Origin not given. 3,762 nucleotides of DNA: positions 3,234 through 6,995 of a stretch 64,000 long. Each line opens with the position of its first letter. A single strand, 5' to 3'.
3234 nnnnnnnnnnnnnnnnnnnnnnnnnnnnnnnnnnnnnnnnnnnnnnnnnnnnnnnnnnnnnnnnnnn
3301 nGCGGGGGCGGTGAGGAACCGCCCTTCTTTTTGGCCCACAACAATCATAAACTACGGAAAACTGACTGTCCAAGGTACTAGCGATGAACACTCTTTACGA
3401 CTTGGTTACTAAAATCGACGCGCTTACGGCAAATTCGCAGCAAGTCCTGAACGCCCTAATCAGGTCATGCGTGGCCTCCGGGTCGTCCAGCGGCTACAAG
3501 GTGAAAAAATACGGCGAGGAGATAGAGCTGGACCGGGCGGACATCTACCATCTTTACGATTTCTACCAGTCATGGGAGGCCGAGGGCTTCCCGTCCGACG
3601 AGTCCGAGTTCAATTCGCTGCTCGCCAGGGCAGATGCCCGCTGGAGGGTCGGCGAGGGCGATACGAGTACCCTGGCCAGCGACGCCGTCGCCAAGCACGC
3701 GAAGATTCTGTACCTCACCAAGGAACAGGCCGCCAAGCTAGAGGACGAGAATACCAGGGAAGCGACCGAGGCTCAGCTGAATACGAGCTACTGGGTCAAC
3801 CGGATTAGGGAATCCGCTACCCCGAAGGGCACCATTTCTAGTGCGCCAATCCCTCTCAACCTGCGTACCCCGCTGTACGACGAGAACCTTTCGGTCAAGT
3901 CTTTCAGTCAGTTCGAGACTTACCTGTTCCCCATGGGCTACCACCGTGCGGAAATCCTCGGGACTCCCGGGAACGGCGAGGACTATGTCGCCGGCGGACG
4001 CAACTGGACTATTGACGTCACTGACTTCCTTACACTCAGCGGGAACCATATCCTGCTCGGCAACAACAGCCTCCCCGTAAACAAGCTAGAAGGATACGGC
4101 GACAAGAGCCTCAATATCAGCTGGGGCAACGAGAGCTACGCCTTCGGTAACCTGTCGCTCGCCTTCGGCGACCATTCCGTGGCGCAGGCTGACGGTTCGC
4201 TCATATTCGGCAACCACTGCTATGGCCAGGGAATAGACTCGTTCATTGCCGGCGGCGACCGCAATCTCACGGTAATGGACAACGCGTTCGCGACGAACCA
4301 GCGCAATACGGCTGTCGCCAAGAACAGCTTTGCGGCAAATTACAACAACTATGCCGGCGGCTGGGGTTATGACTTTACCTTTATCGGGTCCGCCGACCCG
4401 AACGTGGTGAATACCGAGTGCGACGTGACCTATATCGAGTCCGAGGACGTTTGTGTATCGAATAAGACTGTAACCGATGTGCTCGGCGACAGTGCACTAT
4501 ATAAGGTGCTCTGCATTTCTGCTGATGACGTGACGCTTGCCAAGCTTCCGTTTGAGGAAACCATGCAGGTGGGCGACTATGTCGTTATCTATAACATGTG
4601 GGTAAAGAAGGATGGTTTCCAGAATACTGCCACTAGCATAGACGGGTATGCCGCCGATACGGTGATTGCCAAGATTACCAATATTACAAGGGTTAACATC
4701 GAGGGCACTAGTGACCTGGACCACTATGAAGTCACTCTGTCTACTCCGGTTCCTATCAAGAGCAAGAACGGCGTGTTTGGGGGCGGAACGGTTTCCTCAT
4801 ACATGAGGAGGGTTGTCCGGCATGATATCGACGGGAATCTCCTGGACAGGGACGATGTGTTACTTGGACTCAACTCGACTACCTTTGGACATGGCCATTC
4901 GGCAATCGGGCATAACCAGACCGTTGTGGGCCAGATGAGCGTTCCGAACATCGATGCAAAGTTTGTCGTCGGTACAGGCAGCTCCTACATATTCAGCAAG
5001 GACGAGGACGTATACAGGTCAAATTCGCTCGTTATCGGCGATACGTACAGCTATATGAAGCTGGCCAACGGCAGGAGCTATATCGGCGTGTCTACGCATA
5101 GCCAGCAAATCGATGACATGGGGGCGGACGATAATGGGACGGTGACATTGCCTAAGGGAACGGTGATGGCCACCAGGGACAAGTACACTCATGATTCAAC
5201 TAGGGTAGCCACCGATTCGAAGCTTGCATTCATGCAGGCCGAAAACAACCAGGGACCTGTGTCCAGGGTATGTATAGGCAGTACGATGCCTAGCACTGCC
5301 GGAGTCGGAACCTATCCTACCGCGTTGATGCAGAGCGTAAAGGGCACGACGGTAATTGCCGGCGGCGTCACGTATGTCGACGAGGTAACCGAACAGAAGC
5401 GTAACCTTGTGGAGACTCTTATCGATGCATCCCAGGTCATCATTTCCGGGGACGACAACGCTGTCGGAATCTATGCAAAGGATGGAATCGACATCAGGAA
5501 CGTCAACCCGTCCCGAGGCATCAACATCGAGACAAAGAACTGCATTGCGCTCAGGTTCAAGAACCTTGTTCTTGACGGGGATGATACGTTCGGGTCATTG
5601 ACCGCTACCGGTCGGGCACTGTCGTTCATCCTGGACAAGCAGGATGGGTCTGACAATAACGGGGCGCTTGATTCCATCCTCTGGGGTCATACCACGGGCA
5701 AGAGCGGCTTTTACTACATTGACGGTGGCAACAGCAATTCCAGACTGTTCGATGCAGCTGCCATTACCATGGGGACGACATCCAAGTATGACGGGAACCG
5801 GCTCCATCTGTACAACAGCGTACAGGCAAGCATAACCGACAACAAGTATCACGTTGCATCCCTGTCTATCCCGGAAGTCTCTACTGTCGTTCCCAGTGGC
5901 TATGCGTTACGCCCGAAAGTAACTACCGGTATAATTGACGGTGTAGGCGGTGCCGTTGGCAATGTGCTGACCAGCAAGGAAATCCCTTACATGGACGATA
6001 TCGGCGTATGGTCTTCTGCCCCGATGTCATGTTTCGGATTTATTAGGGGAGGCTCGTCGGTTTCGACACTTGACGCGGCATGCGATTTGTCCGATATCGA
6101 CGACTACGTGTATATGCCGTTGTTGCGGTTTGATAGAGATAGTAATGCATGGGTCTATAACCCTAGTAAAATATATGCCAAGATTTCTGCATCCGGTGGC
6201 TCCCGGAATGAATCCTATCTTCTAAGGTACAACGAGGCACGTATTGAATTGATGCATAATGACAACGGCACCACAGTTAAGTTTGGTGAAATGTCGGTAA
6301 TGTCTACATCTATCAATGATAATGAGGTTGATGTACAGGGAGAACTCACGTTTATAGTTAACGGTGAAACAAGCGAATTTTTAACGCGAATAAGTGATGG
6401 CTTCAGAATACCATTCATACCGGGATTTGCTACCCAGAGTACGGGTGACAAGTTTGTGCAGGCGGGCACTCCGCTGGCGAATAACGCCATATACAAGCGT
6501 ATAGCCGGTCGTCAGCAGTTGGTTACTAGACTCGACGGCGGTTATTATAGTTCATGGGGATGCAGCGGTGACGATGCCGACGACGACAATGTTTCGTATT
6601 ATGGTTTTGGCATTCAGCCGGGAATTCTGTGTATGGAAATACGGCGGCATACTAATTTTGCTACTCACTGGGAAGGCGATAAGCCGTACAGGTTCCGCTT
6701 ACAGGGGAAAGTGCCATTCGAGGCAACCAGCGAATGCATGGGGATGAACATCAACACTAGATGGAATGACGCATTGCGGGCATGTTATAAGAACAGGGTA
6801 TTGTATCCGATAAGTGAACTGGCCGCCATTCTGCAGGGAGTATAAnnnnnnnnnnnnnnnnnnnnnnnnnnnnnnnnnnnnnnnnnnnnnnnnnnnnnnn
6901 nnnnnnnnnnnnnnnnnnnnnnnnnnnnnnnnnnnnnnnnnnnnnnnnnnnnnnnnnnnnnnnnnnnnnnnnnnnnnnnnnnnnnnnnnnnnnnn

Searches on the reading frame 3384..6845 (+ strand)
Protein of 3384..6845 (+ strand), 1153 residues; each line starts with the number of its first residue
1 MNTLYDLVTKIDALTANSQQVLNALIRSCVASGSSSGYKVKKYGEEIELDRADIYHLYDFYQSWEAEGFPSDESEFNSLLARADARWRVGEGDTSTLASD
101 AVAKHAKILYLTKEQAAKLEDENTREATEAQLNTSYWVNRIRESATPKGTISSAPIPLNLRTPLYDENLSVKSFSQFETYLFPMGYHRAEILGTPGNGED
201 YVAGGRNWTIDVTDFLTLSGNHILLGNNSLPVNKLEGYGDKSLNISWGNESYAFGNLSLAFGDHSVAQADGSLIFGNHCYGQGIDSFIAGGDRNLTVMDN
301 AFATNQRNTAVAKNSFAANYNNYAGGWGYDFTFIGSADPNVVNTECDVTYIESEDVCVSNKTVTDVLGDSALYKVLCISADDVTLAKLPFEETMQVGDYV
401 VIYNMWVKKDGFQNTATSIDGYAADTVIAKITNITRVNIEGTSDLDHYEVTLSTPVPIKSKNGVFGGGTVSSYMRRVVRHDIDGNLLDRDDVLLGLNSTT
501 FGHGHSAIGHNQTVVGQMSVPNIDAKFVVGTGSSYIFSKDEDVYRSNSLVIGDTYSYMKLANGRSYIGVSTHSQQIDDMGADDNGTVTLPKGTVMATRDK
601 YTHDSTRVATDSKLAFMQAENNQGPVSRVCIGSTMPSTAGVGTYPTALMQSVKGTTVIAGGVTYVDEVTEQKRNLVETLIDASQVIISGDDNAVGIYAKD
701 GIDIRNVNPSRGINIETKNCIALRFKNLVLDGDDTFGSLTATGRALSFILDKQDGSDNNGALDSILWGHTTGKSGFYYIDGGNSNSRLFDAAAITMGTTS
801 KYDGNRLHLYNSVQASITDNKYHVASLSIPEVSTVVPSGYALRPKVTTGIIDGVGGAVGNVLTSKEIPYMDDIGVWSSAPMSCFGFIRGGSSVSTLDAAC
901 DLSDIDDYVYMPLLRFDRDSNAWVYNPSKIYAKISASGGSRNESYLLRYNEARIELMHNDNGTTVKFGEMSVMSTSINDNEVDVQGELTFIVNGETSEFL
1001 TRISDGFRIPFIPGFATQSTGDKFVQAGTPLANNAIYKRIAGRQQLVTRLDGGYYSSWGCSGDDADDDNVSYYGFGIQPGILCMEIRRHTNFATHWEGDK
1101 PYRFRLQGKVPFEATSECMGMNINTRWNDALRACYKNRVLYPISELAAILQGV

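Call 5: search_protein_families(library=pfam, proteins=[window:3384-6845:+], max_evalue=0.01)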
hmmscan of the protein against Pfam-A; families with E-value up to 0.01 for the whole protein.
window:3384-6845:+ (1153 aa): 0 families

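Call 6: search_protein_families(library=phrogs, proteins=[window:3384-6845:+], max_evalue=0.001)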
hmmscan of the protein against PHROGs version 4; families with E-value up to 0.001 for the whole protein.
window:3384-6845:+ (1153 aa): 0 families

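Call 13: find_related_loci(query=window:3384-6845:+, collection=viral_contigs, flank=10000)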
Query window:3384-6845:+ (1153 aa) in viral_contigs; peptide patterns used: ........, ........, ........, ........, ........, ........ (x = any residue, [..] = any of these).
1 stretches matched a pattern; 1 encode a relative of the query (tblastn E <= 1e-3); 1 distinct loci.
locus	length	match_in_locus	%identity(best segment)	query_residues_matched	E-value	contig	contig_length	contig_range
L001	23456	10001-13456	38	1-1135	0e+0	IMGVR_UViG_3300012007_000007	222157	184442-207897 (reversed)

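Call 14: search_dna_similar(query=window:3384-6845:+, collection=phages, mode=protein, max_rows=20)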
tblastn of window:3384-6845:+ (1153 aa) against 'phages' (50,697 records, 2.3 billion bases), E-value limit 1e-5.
No match.

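Call 15: find_homologous_proteins(query=window:3384-6845:+)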
Query window:3384-6845:+ (1153 aa): 97 proteins with E <= 0.001 among 8000 candidates.
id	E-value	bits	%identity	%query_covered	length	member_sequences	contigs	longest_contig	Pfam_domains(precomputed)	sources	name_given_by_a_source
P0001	0.0e+0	2634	100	100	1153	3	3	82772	-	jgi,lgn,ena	-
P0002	0.0e+0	2381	91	100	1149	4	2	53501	-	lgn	-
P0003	0.0e+0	1346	57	100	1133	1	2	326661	-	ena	-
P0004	0.0e+0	1189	52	100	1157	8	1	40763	-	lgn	-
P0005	0.0e+0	1172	51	100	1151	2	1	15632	-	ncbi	-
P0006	0.0e+0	1165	51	100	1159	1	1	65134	-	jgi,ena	-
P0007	0.0e+0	1163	51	100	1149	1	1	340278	-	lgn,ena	-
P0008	0.0e+0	1131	51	100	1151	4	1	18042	-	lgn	-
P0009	0.0e+0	1114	50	100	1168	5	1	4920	-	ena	-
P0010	0.0e+0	1108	49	100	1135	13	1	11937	-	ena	-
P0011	0.0e+0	1100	50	100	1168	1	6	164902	-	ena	-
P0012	0.0e+0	1034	47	100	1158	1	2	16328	-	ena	-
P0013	0.0e+0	1029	47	100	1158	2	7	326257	-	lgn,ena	-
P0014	8.0e-244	830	46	83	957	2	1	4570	-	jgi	jgi:hypothetical protein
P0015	5.1e-202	692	43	83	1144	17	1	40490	-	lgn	-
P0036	3.6e-146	507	39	80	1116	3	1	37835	PF05658.20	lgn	-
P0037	1.2e-143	499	39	76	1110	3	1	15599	PF05658.20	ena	-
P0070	1.4e-84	303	32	64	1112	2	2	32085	PF05658.20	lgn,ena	-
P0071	5.6e-84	301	34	72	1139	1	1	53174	PF05658.20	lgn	-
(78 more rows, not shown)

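Call 18: find_encoding_contigs(protein=P0002, flank=10000, max_places=4)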
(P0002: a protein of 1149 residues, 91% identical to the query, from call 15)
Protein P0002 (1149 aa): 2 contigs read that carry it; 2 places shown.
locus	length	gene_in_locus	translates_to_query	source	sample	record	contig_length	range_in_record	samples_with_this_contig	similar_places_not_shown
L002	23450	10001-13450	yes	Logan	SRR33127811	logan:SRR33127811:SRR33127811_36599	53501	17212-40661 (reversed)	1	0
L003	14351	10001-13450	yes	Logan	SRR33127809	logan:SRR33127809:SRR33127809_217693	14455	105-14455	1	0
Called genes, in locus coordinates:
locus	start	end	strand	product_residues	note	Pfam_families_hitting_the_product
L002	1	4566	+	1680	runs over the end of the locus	-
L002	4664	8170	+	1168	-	-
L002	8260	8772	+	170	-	-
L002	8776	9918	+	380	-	PF00535:Glycos_transf_2, PF07719:TPR_2 (faint)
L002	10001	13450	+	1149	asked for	-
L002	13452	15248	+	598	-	-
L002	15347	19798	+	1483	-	PF00684:DnaJ_CXXCXGXG (faint)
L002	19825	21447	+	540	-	-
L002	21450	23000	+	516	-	-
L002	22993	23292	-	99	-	-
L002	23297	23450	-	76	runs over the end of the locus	-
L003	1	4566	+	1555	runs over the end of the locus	?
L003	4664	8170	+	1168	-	-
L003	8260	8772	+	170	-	-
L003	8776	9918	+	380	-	PF00535:Glycos_transf_2, PF07719:TPR_2 (faint)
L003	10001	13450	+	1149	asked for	-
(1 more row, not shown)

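Call 19: find_encoding_contigs(protein=P0003, flank=10000, max_places=3)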
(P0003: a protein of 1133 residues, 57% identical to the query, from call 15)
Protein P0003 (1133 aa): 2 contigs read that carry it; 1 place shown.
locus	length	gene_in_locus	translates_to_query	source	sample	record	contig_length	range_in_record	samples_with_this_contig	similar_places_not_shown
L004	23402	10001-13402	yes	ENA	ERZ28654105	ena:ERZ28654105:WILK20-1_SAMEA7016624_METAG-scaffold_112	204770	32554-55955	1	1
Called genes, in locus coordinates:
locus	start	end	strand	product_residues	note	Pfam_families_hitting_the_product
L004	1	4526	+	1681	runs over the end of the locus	-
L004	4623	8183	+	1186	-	-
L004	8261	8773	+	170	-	-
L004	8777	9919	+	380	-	PF00535:Glycos_transf_2, PF07719:TPR_2 (faint)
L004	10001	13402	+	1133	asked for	-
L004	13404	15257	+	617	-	-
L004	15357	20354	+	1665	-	PF00684:DnaJ_CXXCXGXG (faint)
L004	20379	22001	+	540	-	-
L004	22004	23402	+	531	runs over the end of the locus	-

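Call 29: search_solved_structures(query=window:3384-6845:+, max_evalue=1)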
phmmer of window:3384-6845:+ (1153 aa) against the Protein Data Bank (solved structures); distinct sequences matched with E-value up to 1: 0.

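Call 35: find_encoding_contigs(protein=P0001, flank=10000, max_places=5)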
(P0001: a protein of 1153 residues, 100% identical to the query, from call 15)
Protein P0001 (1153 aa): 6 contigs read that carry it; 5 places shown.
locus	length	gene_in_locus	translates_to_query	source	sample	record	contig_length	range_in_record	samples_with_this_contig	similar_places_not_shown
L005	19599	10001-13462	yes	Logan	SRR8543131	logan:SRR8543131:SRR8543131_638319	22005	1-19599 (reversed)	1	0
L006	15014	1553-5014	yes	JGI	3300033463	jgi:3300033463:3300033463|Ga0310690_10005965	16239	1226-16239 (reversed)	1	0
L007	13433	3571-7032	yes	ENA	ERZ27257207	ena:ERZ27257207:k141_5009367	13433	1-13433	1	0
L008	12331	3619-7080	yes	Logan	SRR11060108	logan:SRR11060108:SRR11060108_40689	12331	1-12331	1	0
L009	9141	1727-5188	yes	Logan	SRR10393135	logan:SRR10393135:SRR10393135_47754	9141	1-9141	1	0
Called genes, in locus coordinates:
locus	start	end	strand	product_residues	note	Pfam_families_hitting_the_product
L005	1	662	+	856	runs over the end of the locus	-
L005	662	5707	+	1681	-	-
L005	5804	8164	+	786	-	-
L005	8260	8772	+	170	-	-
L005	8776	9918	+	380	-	PF00535:Glycos_transf_2, PF07719:TPR_2 (faint)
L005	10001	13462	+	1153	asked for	-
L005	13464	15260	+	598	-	-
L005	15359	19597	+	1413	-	?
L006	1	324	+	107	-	?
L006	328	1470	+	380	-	PF00535:Glycos_transf_2, PF07719:TPR_2 (faint)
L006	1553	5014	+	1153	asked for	-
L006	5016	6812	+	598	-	-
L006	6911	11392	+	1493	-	PF00684:DnaJ_CXXCXGXG (faint)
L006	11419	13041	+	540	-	-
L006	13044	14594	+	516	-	-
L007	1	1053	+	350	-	?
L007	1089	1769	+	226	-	-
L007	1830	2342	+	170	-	-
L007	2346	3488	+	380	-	PF00535:Glycos_transf_2, PF07719:TPR_2 (faint)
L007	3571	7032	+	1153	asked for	-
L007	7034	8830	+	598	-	-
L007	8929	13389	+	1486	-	PF00684:DnaJ_CXXCXGXG (faint)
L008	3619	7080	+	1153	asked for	-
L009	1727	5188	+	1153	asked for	-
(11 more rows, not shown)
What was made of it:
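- Checked: It is the 3' part of a 786-aa gene (L005, call 35).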

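Call 41: search_protein_families(library=pfam, proteins=[L007:1089-1769:+, L007:193-1053:+, L002:6152-8170:+, L005:662-5707:+], max_evalue=1)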
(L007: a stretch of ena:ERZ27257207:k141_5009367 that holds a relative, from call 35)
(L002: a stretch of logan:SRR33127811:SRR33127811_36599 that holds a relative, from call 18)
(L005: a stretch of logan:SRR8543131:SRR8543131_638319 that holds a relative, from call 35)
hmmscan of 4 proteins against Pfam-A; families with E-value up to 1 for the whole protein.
L007:1089-1769:+ (226 aa): 0 families

L007:193-1053:+ (286 aa): 0 families

L002:6152-8170:+ (672 aa): 1 family
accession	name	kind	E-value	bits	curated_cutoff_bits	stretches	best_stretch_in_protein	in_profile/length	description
PF17883.6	MBG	-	0.049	14.6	23.3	1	12-86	5-70/97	MBG domain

L005:662-5707:+ (1681 aa): 1 family
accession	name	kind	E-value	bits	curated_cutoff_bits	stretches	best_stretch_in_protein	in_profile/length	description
PF12208.14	DUF3601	-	0.063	13.9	22.3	1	243-274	8-37/79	Domain of unknown function (DUF3601)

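Call 69: search_protein_families(library=pfam, proteins=[P0036, P0070], max_evalue=10)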
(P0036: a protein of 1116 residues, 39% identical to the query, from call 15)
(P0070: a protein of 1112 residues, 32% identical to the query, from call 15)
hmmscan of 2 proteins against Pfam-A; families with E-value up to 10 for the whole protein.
P0036 (1116 aa): 2 families
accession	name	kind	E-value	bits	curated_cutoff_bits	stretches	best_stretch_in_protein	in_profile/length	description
PF05658.19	YadA_head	-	6.8e-06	26.7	25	2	231-255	3-27/27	YadA head domain repeat (2 copies)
PF09134.16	Invasin_D3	-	0.011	16.6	33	1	389-457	36-96/98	Invasin, domain 3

P0070 (1112 aa): 3 families
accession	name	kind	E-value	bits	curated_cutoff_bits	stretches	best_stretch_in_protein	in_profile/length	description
PF05658.19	YadA_head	-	1.5e-08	35.2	25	3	263-289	1-27/27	YadA head domain repeat (2 copies)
PF04681.18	Bys1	-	0.072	13.5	24.3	1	540-630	56-142/145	Blastomyces yeast-phase-specific protein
PF06357.16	Omega-toxin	-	3.8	7.8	22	0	335-353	16-35/37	Omega-atracotoxin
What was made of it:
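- On YadA head repeat (PF05658): Homologs P0036 (26.7 bits) and P0070 (35.2 bits) pass (call 69).
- YadA-like shaft repeats in homologs: call 69.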

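Call 82: search_protein_families(library=ncbifam, proteins=[L007:1089-1766:+], max_evalue=0.1)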
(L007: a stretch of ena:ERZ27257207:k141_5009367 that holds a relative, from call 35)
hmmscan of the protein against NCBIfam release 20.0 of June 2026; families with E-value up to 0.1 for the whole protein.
L007:1089-1766:+ (226 aa): 0 families

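Call 88: find_related_loci(query=L007:193-1050:+, collection=viral_contigs, flank=6000)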
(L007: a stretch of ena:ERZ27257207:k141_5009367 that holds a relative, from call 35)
Query L007:193-1050:+ (286 aa) in viral_contigs; peptide patterns used: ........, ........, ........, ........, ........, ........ (x = any residue, [..] = any of these).
17 stretches matched a pattern, but none encodes a relative of the query by tblastn (E <= 1e-3).

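Call 89: find_related_loci(query=L002:6152-8167:+, collection=viral_contigs, flank=6000)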
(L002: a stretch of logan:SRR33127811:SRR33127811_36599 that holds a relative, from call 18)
Query L002:6152-8167:+ (672 aa) in viral_contigs; peptide patterns used: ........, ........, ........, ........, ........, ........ (x = any residue, [..] = any of these).
4 stretches matched a pattern, but none encodes a relative of the query by tblastn (E <= 1e-3).

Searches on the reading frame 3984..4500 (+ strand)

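Call 69: search_protein_families(library=pfam, proteins=[window:3984-4500:+], max_evalue=10)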
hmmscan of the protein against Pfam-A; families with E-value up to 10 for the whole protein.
window:3984-4500:+ (172 aa): 1 family
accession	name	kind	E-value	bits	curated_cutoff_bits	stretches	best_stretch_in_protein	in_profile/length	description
PF05658.19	YadA_head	-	0.045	14.6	25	1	48-67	3-22/27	YadA head domain repeat (2 copies)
